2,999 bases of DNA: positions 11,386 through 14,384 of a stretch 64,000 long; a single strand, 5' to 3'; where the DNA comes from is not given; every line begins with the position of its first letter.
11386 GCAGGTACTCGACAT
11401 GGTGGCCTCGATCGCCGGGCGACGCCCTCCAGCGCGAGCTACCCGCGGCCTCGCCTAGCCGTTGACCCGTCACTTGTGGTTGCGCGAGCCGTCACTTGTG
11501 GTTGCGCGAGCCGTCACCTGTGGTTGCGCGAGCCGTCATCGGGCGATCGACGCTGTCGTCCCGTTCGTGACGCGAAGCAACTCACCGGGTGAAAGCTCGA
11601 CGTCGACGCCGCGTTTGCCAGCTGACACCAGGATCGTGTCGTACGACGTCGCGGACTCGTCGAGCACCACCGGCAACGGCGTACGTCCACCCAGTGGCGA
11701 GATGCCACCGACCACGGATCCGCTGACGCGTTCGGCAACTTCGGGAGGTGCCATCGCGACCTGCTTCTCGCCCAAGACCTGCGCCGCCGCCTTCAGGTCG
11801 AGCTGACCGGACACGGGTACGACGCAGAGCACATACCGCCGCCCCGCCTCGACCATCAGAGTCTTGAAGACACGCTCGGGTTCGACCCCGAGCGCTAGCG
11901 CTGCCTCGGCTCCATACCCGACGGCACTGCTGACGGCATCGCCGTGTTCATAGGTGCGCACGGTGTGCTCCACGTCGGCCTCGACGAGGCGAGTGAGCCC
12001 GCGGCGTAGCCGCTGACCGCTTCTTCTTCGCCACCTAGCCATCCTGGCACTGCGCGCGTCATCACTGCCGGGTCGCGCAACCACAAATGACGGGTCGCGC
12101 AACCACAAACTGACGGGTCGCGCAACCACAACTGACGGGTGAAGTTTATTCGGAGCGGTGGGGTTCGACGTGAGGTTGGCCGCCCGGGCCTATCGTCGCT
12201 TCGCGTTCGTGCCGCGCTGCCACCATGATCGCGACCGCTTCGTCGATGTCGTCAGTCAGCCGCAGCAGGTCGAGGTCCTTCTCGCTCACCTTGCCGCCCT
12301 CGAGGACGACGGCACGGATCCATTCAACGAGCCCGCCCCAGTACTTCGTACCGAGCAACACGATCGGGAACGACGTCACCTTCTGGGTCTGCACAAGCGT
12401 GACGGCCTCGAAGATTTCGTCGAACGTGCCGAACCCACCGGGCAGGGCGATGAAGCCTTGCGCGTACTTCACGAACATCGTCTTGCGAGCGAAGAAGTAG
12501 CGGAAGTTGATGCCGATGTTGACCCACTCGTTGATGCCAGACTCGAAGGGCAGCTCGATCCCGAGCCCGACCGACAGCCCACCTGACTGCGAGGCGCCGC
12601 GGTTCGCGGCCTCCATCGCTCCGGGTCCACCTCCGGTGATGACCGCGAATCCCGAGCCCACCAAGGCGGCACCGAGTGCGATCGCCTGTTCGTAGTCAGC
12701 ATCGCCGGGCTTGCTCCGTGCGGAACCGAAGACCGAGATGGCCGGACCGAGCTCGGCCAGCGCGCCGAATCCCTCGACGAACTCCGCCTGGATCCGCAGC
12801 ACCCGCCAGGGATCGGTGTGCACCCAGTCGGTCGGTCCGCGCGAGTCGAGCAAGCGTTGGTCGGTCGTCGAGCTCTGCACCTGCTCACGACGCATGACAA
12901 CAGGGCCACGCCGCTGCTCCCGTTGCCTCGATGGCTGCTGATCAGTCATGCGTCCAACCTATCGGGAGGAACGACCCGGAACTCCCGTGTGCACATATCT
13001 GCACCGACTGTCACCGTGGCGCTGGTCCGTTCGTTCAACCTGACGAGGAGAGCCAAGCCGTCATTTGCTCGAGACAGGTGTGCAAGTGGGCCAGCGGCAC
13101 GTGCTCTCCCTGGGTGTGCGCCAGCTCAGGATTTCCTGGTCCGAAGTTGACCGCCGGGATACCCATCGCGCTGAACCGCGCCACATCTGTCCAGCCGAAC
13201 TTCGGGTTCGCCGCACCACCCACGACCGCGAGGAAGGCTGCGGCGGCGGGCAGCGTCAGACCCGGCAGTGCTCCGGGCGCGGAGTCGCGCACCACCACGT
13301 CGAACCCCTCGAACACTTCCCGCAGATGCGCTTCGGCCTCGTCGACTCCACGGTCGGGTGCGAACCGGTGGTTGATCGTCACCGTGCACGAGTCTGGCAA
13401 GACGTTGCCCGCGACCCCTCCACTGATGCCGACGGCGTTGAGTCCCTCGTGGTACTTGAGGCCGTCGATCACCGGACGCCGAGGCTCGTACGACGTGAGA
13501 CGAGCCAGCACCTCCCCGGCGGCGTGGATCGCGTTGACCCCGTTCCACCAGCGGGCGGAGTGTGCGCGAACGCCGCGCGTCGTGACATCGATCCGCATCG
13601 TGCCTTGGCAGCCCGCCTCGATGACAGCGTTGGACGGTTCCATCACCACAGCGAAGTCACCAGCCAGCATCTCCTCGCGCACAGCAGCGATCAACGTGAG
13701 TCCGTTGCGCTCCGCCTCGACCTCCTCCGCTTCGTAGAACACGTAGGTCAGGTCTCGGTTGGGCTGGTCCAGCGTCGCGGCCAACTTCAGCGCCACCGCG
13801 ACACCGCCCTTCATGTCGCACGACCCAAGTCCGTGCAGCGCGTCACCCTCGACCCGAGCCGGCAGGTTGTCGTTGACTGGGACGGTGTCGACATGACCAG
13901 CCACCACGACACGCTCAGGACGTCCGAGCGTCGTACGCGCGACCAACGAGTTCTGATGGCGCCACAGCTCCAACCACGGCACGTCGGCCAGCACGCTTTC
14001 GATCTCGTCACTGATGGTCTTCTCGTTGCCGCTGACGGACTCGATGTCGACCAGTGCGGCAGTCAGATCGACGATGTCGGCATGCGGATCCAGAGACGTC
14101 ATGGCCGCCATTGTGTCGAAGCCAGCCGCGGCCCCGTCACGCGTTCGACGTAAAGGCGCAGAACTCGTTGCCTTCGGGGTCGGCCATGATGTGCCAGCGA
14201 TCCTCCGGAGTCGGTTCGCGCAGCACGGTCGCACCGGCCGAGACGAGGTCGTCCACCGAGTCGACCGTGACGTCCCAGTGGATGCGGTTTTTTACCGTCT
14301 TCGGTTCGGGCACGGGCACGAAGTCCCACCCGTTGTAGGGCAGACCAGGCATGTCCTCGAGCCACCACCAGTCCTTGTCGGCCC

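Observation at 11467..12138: ybaK is bracketed exactly by inverted arrays of a 22-nt tandem repeat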

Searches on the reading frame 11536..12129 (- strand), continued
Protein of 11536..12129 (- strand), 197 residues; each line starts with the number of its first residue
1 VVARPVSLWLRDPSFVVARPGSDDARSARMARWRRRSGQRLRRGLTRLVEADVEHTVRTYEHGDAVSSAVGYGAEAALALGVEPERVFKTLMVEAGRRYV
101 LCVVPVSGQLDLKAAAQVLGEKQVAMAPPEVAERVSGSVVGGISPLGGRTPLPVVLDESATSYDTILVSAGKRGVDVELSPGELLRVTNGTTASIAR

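Call 51: find_encoding_contigs(protein=P0041, flank=6000, max_places=2)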
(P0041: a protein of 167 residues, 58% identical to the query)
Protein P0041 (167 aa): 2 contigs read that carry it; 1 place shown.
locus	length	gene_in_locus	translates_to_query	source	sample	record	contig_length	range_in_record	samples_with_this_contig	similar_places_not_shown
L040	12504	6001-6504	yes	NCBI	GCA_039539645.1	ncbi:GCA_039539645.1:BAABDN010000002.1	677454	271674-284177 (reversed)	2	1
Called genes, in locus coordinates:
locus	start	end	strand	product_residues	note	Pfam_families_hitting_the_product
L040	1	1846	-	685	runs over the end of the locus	PF13500:AAA_26, PF07085:DRTGG, PF01515:PTA_PTB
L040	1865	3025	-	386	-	PF26370:KDD_N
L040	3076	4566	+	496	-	-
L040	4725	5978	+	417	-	PF00083:Sugar_tr, PF07690:MFS_1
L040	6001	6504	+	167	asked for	PF04073:tRNA_edit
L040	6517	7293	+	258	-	PF00557:Peptidase_M24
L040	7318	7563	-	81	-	-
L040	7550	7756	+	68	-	-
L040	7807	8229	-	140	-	PF01047:MarR (faint), PF08279:HTH_11 (faint), PF13404:HTH_AsnC-type, PF13412:HTH_24, PF12802:MarR_2 (weak), PF01037:AsnC_trans_reg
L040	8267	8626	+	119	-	-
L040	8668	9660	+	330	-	PF02739:5_3_exonuc_N, PF01367:5_3_exonuc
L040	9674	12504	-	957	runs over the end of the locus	PF00270:DEAD, PF04851:ResIII, PF22527:DEXQc_Suv3 (weak), PF00271:Helicase_C (weak), PF26090:SH3_HelY, PF08148:DSHCT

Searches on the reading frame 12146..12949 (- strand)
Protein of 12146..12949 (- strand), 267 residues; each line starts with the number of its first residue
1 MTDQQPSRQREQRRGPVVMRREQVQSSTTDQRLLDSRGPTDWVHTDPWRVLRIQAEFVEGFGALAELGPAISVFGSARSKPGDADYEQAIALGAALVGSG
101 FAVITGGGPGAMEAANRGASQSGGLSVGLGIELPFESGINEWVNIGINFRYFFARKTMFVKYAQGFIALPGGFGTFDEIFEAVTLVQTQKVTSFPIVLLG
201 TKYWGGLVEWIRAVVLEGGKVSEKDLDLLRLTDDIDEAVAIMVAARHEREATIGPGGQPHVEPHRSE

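Call 8: search_protein_families(library=pfam, proteins=[window:12146-12949:-])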
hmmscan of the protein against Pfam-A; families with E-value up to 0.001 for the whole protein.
window:12146-12949:- (267 aa): 2 families
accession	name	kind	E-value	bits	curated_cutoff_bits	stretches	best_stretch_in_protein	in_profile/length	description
PF03641.19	Lysine_decarbox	-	5.2e-32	111.2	27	1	112-241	1-130/131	Possible lysine decarboxylase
PF18306.6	LDcluster4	-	3.2e-18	66.2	26.3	1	70-184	3-115/151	SLOG cluster4 family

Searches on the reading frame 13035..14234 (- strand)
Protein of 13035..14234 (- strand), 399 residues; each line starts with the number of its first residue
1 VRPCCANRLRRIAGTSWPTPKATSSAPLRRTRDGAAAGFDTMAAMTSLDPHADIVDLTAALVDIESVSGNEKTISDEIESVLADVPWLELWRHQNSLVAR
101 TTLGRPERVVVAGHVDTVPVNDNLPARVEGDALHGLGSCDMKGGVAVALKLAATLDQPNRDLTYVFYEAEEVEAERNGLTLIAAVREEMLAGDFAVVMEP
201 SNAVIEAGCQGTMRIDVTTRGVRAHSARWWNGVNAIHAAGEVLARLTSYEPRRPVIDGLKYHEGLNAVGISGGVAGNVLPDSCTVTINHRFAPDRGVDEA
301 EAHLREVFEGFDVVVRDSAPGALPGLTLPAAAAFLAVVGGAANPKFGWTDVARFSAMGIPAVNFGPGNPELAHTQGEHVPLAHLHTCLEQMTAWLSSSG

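Call 8: search_protein_families(library=pfam, proteins=[window:13035-14234:-])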
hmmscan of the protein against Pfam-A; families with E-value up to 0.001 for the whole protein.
window:13035-14234:- (399 aa): 3 families
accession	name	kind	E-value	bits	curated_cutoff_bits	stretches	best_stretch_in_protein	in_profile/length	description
PF01546.33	Peptidase_M20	-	9.2e-22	78.4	24.6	1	111-394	2-203/206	Peptidase family M20/M25/M40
PF07687.19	M20_dimer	-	9e-13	48.6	21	1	211-309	5-100/107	Peptidase dimerisation domain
PF04389.22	Peptidase_M28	-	7.3e-08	32.8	21.3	1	99-172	4-68/193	Peptidase family M28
